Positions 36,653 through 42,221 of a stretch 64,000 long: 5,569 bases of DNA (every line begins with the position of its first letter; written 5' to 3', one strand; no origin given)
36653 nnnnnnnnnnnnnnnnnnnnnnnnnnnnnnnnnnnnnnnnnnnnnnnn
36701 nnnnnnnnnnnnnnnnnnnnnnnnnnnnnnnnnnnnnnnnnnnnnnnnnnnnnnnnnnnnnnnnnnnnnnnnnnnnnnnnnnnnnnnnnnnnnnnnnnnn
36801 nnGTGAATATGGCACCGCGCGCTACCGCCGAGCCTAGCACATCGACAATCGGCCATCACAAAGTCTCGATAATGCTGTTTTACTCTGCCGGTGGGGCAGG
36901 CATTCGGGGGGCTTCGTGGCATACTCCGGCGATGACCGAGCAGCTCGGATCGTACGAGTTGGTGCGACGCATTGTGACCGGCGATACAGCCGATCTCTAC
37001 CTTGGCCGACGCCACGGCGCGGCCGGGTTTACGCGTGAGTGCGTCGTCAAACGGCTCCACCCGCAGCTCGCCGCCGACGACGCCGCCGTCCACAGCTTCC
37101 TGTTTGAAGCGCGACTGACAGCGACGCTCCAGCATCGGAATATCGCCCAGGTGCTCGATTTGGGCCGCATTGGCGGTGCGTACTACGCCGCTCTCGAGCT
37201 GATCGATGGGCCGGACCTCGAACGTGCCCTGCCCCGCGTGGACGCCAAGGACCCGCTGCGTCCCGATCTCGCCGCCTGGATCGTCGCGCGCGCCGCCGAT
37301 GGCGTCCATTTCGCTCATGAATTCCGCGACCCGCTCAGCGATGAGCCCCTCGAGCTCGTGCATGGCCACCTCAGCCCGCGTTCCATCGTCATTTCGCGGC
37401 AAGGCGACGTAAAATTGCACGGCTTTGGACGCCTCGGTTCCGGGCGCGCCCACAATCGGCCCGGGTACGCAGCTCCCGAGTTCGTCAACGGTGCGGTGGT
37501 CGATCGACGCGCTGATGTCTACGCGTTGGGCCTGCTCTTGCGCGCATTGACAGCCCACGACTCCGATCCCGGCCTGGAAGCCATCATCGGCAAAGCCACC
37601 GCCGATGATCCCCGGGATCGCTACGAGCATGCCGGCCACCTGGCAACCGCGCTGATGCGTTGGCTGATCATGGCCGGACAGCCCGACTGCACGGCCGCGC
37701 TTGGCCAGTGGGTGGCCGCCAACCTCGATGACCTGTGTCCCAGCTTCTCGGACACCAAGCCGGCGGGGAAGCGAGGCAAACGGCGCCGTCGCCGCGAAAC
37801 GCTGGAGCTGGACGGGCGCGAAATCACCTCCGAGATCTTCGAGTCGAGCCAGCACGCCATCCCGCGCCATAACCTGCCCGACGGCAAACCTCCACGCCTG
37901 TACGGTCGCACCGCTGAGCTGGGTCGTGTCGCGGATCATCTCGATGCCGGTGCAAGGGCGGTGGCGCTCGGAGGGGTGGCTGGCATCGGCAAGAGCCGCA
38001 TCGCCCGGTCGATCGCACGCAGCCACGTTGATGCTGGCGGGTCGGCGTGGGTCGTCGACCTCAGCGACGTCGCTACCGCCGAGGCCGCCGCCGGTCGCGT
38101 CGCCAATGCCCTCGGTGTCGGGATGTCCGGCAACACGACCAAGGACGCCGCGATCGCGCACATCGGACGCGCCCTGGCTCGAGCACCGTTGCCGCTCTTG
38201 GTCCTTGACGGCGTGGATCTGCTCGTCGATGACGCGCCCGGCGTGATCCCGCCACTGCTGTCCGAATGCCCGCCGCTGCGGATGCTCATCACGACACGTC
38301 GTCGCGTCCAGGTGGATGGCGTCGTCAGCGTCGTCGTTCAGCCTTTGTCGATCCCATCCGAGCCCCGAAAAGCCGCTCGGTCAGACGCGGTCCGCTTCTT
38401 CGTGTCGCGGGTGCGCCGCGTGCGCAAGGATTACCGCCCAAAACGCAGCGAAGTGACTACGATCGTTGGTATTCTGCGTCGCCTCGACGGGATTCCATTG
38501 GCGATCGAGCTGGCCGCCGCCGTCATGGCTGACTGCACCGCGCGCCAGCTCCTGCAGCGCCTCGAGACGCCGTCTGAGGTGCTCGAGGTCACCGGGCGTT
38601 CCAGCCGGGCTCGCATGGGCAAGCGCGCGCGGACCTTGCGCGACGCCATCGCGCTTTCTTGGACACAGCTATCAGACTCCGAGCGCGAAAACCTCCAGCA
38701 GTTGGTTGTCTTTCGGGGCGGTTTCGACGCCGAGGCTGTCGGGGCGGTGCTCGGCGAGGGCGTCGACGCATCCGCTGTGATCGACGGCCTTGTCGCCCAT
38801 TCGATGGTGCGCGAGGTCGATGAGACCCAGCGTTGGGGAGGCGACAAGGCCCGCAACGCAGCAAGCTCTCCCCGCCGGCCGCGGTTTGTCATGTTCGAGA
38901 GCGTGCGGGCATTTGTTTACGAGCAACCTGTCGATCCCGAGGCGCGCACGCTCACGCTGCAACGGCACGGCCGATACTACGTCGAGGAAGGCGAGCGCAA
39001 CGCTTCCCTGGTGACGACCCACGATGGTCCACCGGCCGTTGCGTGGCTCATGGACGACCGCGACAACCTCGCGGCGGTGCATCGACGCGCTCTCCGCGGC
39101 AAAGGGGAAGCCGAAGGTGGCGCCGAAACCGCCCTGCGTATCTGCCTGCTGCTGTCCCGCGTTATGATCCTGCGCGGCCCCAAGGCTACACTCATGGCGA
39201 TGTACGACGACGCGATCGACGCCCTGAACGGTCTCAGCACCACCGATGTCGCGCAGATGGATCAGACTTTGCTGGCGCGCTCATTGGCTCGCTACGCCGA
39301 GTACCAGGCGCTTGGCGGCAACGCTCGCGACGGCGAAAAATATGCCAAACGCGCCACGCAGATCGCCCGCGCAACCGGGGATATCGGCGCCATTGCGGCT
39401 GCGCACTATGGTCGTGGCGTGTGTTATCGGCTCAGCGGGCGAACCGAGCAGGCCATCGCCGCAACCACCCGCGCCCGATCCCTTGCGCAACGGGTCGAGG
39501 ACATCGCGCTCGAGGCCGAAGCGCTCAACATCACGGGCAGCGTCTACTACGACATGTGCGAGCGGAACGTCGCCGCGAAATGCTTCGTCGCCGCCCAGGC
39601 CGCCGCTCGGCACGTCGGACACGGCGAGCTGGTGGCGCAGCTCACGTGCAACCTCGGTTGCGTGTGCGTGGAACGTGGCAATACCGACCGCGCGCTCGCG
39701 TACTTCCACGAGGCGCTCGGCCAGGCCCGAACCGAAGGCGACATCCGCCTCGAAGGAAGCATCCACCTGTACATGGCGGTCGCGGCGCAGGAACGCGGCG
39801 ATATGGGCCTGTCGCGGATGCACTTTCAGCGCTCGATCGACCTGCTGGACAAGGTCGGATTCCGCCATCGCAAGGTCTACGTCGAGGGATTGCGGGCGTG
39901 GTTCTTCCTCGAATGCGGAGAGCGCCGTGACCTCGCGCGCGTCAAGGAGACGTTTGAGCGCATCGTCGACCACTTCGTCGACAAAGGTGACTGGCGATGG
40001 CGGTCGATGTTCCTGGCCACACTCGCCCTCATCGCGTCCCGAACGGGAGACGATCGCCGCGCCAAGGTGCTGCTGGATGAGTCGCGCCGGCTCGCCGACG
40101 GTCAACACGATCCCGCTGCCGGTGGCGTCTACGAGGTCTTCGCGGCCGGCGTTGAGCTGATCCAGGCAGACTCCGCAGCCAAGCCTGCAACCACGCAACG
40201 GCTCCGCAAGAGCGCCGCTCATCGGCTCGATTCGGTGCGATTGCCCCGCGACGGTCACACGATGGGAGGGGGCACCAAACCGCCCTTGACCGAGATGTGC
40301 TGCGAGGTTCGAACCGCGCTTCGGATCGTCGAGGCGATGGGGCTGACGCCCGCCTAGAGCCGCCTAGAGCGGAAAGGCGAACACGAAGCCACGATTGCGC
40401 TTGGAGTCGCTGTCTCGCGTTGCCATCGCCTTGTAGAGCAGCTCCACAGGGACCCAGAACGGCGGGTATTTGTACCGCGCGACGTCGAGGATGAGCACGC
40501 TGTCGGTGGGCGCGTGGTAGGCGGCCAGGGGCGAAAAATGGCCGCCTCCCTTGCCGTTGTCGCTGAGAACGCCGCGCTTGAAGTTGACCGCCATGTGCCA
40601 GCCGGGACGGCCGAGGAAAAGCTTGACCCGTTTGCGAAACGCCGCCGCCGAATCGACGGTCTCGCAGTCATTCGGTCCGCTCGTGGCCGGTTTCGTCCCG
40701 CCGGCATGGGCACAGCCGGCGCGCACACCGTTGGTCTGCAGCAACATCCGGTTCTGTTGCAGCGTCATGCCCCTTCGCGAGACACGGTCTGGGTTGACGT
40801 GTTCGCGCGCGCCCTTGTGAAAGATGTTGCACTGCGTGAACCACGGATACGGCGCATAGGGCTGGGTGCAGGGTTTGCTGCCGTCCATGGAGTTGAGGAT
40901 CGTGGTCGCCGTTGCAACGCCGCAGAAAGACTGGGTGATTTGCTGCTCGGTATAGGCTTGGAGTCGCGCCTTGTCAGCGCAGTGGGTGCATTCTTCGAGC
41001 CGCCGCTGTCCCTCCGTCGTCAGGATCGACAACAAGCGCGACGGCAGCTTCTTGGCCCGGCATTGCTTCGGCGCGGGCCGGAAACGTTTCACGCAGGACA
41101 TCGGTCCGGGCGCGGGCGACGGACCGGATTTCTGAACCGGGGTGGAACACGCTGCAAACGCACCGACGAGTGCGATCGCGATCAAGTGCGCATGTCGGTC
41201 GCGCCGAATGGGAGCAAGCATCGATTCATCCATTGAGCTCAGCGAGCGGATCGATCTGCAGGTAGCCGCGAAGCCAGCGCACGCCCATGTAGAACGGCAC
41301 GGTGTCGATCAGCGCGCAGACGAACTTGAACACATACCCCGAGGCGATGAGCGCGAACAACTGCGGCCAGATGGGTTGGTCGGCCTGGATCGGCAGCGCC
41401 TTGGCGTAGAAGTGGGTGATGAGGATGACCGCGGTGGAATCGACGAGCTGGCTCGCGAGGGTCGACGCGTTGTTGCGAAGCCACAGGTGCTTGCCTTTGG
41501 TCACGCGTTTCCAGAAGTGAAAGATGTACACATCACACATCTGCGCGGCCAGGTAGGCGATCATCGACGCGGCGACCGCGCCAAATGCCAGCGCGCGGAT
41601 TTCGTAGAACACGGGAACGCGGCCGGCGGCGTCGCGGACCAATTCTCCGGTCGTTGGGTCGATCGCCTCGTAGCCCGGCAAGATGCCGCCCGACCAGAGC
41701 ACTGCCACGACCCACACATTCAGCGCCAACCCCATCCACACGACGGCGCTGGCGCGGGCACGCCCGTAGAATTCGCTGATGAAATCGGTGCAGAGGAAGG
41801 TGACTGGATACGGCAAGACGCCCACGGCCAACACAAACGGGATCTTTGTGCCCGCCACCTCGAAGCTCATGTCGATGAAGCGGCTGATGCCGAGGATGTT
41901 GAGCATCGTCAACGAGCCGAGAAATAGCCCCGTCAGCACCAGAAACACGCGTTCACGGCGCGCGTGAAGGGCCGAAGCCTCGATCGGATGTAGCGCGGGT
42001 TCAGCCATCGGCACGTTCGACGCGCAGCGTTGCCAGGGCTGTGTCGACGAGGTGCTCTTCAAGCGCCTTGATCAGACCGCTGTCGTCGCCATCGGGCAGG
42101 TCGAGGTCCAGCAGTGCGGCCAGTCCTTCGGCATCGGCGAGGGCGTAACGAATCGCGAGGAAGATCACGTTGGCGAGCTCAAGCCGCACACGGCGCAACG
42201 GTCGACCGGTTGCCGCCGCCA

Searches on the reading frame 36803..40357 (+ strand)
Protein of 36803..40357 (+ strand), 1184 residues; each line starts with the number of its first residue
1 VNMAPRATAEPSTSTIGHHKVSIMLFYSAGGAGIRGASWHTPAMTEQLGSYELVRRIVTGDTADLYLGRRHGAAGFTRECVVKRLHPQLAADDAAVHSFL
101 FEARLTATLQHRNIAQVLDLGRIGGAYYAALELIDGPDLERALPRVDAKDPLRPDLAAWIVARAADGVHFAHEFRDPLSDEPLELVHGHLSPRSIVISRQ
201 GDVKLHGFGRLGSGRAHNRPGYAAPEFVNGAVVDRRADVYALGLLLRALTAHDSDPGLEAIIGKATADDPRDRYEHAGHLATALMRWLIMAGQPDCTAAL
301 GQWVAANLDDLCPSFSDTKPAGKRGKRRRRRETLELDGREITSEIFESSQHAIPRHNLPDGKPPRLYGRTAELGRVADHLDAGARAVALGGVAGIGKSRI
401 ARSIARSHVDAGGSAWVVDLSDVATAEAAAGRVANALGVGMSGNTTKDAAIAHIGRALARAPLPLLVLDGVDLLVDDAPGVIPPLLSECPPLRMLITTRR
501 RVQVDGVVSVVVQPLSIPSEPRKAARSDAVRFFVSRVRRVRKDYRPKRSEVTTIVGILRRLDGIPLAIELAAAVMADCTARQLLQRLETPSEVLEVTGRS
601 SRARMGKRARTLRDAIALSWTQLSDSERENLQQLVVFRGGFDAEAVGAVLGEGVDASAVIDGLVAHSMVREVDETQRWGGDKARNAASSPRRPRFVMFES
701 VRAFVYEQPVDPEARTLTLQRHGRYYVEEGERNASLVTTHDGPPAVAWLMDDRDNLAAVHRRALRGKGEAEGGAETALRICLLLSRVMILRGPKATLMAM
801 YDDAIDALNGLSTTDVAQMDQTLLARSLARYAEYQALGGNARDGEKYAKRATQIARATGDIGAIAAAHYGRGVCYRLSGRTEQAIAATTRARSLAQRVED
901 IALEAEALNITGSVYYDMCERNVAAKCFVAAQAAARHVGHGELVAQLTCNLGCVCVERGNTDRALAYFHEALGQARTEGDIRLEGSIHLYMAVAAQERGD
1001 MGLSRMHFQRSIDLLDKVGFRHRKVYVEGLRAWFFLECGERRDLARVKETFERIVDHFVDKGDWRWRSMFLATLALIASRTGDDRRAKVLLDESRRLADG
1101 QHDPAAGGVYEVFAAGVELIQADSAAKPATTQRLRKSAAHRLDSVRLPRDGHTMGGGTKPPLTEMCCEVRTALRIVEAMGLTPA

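Call 82: search_protein_families(library=pfam, proteins=[window:36803-40357:+], max_evalue=0.0001)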
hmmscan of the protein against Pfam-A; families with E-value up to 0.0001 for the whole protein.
window:36803-40357:+ (1184 aa): 8 families
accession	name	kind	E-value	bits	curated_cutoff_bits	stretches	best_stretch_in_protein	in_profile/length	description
PF13424.12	TPR_12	-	2.1e-12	47.5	30.1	1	905-973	3-73/77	Tetratricopeptide repeat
PF00069.31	Pkinase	-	2.9e-10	40.4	31.7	1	54-251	4-192/263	Protein kinase domain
PF00515.34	TPR_1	-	5.2e-09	36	27.8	0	865-894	1-30/34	Tetratricopeptide repeat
PF07714.23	PK_Tyr_Ser-Thr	-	9.5e-08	32.1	23.1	1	53-247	3-195/258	Protein tyrosine and serine/threonine kinase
PF00931.28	NB-ARC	-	2.3e-07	30.8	23.5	1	371-615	3-241/248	NB-ARC domain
PF13401.12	AAA_22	-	9.1e-07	29.7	27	1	383-477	4-97/130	AAA domain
PF13191.12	AAA_16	-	5.7e-06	27.4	32.6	1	365-420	1-63/167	AAA ATPase domain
PF07719.23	TPR_2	-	2.3e-05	24.6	27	0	865-895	1-31/34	Tetratricopeptide repeat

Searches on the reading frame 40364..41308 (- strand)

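Call 83: search_protein_families(library=pfam, proteins=[window:40364-41308:-], max_evalue=0.0001)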
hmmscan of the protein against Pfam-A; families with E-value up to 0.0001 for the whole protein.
window:40364-41308:- (314 aa): 1 family
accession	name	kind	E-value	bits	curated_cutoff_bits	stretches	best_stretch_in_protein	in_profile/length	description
PF05023.20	Phytochelatin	-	3.3e-54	183.7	24.9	1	85-308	3-210/210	Phytochelatin synthase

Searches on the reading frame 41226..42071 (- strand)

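Call 83: search_protein_families(library=pfam, proteins=[window:41226-42071:-], max_evalue=0.0001)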
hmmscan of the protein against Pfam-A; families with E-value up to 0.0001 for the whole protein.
window:41226-42071:- (281 aa): 1 family
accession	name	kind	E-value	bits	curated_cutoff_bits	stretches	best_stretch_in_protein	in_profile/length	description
PF02592.20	Vut_1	-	9.3e-45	153.1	27.2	1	83-262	2-151/152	Putative vitamin uptake transporter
